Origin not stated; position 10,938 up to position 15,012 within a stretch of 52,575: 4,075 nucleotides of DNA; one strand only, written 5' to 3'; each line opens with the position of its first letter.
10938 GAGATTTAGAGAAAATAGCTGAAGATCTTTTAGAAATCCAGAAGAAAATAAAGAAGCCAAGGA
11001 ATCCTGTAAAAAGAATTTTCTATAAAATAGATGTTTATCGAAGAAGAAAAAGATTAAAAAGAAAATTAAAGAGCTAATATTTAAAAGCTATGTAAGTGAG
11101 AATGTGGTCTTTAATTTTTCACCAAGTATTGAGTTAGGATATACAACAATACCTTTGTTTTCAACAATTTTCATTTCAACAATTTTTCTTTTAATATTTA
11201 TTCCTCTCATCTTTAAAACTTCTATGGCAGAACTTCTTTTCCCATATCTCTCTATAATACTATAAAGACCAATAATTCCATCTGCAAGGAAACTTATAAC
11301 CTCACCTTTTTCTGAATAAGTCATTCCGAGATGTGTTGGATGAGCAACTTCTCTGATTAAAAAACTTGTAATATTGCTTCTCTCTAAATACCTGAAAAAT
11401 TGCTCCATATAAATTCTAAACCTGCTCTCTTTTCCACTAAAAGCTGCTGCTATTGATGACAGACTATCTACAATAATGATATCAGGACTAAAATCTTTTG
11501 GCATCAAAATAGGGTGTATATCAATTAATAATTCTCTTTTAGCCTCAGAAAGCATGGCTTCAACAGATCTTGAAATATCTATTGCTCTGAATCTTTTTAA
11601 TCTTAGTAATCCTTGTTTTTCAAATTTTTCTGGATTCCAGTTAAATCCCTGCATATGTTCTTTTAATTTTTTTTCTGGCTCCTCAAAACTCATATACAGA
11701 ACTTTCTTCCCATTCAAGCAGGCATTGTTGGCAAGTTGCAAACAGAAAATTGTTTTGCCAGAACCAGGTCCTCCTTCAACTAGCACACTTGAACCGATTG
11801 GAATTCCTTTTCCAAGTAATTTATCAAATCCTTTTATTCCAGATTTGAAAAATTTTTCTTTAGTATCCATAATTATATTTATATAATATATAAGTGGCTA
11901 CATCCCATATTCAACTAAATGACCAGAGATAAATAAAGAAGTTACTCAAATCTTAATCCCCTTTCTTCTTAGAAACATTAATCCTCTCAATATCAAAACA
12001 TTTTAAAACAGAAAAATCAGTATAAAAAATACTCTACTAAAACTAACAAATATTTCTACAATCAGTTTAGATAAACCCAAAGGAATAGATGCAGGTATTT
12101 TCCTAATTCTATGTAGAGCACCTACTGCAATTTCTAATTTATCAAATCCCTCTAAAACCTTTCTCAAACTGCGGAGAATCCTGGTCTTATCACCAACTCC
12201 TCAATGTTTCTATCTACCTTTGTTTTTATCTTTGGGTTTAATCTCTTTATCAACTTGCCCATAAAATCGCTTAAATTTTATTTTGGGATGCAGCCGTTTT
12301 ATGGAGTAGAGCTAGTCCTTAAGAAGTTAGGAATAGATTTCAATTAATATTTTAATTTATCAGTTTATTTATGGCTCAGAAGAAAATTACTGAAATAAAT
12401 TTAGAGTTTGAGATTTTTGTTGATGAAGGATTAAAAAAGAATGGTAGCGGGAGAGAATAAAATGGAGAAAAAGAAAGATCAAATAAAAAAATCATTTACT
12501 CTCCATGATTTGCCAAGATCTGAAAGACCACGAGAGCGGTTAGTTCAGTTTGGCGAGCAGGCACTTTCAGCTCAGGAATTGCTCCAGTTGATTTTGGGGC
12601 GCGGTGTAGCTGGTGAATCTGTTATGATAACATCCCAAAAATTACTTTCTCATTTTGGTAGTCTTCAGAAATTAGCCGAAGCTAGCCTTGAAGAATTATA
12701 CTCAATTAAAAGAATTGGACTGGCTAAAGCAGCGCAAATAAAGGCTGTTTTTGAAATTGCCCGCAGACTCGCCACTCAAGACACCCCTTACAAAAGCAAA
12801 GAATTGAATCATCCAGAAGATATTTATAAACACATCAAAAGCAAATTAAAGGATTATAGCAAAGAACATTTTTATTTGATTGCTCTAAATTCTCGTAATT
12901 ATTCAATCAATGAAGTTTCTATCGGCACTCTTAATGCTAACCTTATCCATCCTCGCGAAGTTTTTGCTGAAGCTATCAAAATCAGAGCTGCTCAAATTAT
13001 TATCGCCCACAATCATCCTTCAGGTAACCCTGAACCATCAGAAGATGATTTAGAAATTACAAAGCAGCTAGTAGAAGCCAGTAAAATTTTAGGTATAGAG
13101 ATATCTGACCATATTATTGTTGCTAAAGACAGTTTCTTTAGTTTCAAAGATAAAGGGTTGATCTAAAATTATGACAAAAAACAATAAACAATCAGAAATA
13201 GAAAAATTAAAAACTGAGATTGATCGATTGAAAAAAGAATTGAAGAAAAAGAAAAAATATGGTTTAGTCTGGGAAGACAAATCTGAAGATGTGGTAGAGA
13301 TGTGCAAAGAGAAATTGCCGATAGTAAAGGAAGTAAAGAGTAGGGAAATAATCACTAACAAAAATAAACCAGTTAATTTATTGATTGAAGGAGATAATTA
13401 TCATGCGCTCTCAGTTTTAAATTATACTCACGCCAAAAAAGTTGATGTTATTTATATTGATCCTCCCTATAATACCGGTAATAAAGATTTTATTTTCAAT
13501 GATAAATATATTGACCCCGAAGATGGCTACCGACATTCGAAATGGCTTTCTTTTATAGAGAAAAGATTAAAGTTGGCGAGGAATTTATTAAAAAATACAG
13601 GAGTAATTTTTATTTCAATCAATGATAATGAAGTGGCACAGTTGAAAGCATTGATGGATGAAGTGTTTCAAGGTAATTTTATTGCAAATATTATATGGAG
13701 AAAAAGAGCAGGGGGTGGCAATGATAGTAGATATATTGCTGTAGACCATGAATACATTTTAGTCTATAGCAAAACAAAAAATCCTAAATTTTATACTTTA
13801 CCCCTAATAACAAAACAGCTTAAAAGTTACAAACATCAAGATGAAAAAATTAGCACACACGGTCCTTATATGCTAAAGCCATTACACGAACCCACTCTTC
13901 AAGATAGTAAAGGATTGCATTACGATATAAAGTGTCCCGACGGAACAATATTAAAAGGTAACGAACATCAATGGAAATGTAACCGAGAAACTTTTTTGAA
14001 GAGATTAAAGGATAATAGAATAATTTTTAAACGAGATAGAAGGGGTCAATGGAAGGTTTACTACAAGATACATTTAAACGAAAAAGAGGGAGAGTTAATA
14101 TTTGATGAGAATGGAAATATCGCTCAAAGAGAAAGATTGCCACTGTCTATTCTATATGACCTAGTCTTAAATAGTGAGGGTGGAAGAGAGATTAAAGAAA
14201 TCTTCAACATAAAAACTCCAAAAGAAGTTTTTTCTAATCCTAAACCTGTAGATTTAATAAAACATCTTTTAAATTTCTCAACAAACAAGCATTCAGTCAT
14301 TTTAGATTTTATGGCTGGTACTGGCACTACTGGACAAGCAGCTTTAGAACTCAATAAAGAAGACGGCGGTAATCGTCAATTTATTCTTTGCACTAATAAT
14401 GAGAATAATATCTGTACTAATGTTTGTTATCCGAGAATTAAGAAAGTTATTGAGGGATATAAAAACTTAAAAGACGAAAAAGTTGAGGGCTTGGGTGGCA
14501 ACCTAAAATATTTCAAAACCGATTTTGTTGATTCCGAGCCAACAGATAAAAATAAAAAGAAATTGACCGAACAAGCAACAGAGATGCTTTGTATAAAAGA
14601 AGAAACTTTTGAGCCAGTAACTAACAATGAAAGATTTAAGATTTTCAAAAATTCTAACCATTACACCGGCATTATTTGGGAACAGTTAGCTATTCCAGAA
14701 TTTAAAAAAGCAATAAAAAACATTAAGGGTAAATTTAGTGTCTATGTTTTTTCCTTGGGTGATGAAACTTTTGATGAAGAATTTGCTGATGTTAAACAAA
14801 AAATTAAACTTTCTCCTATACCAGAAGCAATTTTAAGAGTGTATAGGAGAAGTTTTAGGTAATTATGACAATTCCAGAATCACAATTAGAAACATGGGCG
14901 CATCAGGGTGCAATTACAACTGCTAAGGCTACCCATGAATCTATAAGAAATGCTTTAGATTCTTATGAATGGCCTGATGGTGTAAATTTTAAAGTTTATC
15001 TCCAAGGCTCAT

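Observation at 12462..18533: Complete CBASS (CdnE + Cap15) nested inside a type III R-M operon in an archaeon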

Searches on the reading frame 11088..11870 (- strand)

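Call 39: search_protein_families(library=ncbifam, proteins=[window:11088-11870:-], max_evalue=0.00001)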
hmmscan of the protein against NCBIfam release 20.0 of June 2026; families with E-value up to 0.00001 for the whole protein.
window:11088-11870:- (260 aa): 12 families
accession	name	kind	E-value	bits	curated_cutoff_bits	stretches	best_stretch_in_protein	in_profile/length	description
NF006799.0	PRK09302.1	equivalog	1.8e-34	119.2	408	1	4-243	251-471/515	circadian clock protein KaiC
TIGR03880.1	KaiC_arch_3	hypoth_equivalog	7e-27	94.4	249.45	1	11-247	1-221/224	KaiC domain-containing protein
TIGR03881.1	KaiC_arch_4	hypoth_equivalog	7.6e-24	84.7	247.8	1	9-244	4-229/231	KaiC domain-containing protein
TIGR03877.1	thermo_KaiC_1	hypoth_equivalog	6.6e-22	78.2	307.25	1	9-248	5-237/238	KaiC domain-containing protein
TIGR02655.1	circ_KaiC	equivalog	3.4e-19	68.9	546.25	1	9-238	246-457/484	circadian clock protein KaiC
NF004723.0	PRK06067.1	subfamily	2.6e-17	63.1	194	1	3-149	11-149/243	flagellar accessory protein FlaH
NF052589.1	ArlH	equivalog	5.2e-14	52.5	215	1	15-245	9-225/229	archaellum protein ArlH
TIGR00416.1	sms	equivalog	9.4e-11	41.1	403.05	1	6-139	74-181/454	DNA repair protein RadA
NF006320.0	PRK08533.1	equivalog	6.2e-10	39.1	215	1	15-160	13-148/230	flagellar accessory protein FlaH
NF004629.0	PRK05973.1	equivalog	6.2e-08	31.9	156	1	23-114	61-149/237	DNA helicase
TIGR03878.1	thermo_KaiC_2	hypoth_equivalog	7.3e-07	28.8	232.2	1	21-200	31-200/259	KaiC domain-containing protein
TIGR03600.1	phage_DnaB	exception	4.5e-06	25.9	498.65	1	10-76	179-245/421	phage replicative helicase, DnaB family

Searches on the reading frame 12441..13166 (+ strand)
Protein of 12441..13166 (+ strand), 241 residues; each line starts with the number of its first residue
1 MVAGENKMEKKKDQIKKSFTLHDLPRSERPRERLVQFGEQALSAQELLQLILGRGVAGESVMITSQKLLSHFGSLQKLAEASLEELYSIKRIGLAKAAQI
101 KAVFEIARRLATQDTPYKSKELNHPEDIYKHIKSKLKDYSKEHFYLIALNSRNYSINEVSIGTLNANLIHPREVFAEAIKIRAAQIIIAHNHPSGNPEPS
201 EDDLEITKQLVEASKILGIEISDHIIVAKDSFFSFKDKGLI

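Call 3: search_protein_families(library=pfam, proteins=[window:12441-13166:+], max_evalue=0.01)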
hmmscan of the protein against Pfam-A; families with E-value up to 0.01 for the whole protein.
window:12441-13166:+ (241 aa): 5 families
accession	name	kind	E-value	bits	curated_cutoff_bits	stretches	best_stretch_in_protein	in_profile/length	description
PF04002.20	RadC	-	4.6e-41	140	22.1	1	123-240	2-121/121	RadC-like JAB domain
PF20582.4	UPF0758_N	-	5.6e-23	81.2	27.1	1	22-98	2-77/77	UPF0758 N-terminal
PF12826.13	HHH_2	-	2.5e-07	31.2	27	1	64-105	15-56/64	Helix-hairpin-helix motif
PF14520.12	HHH_5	-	5.2e-06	27.3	27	1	65-101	15-52/57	Helix-hairpin-helix domain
PF14464.11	Prok-JAB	-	0.00071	19.9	25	1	135-218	12-101/114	Prokaryotic homologs of the JAB domain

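Call 4: search_protein_families(library=padloc, proteins=[window:12441-13166:+], max_evalue=0.01)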
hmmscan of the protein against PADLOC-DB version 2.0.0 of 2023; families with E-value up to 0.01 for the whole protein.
window:12441-13166:+ (241 aa): 0 families

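Call 5: search_protein_families(library=ncbifam, proteins=[window:12441-13166:+], max_evalue=0.01)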
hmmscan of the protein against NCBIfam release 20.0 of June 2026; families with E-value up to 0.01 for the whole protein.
window:12441-13166:+ (241 aa): 8 families
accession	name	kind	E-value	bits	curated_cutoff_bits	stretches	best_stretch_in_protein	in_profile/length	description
NF000642.1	PRK00024.1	equivalog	5e-71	238.7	180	1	31-241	1-212/212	RadC family protein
TIGR00608.1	radc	subfamily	3.1e-64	216.7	133.85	1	29-241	1-218/218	RadC family protein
NF010337.0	PRK13766.1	equivalog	3.5e-06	25.4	610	1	31-105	704-776/781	Hef nuclease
NF001824.0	PRK00558.1-5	equivalog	1e-05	24.2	451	1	65-105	605-645/652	excinuclease ABC subunit UvrC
NF010009.0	PRK13482.1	equivalog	3.6e-05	23.1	201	1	65-107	305-347/357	DNA integrity scanning diadenylate cyclase DisA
TIGR00575.1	dnlj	equivalog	0.0003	19.3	444.45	1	63-112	509-558/652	NAD-dependent DNA ligase LigA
NF011260.0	PRK14666.1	equivalog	0.0031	16.3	649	1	64-103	649-688/698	excinuclease ABC subunit C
NF005932.1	PRK07956.1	equivalog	0.007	14.9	369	1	63-107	517-561/664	NAD-dependent DNA ligase LigA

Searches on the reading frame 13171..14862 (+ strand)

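Call 3: search_protein_families(library=pfam, proteins=[window:13171-14862:+], max_evalue=0.01)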
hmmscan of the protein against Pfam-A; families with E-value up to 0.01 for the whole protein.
window:13171-14862:+ (563 aa): 2 families
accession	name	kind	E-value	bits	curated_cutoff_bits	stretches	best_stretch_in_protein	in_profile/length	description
PF01555.25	N6_N4_Mtase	-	5.7e-42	144.6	26.7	1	91-410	1-212/221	DNA methylase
PF03602.21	Cons_hypoth95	-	0.002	18.2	24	0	76-104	100-127/182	Conserved hypothetical protein 95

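Call 4: search_protein_families(library=padloc, proteins=[window:13171-14862:+], max_evalue=0.01)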
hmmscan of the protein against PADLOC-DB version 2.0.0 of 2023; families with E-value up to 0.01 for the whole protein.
window:13171-14862:+ (563 aa): 42 families (the best 25 are shown)
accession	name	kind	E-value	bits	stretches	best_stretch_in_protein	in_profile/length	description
PDLC03642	MTase_III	-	5.1e-105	350.1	1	15-473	33-452/528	Type III methyltransferase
PDLC03634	MTase_III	-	1.4e-90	302.9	2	118-412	166-447/621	Type III methyltransferase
PDLC03641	MTase_III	-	2.8e-84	281.9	2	121-419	180-460/657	Type III methyltransferase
PDLC03644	MTase_III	-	1.8e-78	262.6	1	57-449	27-420/542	Type III methyltransferase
PDLC03639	MTase_III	-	5.9e-74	247.5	2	17-201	35-221/639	Type III methyltransferase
PDLC03640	MTase_III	-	4.2e-63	211.7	2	69-202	44-199/654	Type III methyltransferase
PDLC03636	MTase_III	-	5.7e-54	181.8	1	54-430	32-412/575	Type III methyltransferase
PDLC03637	MTase_III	-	9.3e-52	174.3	1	17-420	69-464/513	Type III methyltransferase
PDLC03635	MTase_III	-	3e-48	163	1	64-537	214-687/708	Type III methyltransferase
PDLC03645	MTase_III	-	4.2e-43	145.4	2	59-197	130-269/709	Type III methyltransferase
PDLC03638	MTase_III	-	7e-38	128.5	1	69-432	381-686/816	Type III methyltransferase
PDLC03646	MTase_III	-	1.6e-37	126.9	2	69-208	472-603/1057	Type III methyltransferase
PDLC03278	MTase_II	-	9.3e-36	122.1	2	79-206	9-128/390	Type II methyltransferase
PDLC03354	MTase_II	-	1.2e-32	111.5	2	53-296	49-297/425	Type II methyltransferase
PDLC03643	MTase_III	-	9.7e-28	95.5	1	131-412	3-269/465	Type III methyltransferase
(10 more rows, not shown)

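Call 5: search_protein_families(library=ncbifam, proteins=[window:13171-14862:+], max_evalue=0.01)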
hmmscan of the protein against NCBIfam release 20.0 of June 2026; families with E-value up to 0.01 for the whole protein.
window:13171-14862:+ (563 aa): 5 families
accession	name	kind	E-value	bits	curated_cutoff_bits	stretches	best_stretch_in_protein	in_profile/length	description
NF008572.0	PRK11524.1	equivalog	4.4e-14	52.3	292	2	69-209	15-141/294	adenine-specific DNA-methyltransferase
NF050803.1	DnaMtaseCcrMCaul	equivalog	1.8e-11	43.6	830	2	70-210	5-148/350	adenine-specific DNA-methyltransferase CcrM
NF010253.0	PRK13699.1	subfamily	0.00059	19.6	244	0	356-395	146-185/226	DNA methyltransferase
TIGR03534.1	RF_mod_PrmC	equivalog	0.0015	18.1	199.1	0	71-164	142-233/253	peptide chain release factor N(5)-glutamine methyltransferase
TIGR00571.1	dam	subfamily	0.0036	17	114.85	1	86-163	169-237/267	Dam family site-specific DNA-(adenine-N6)-methyltransferase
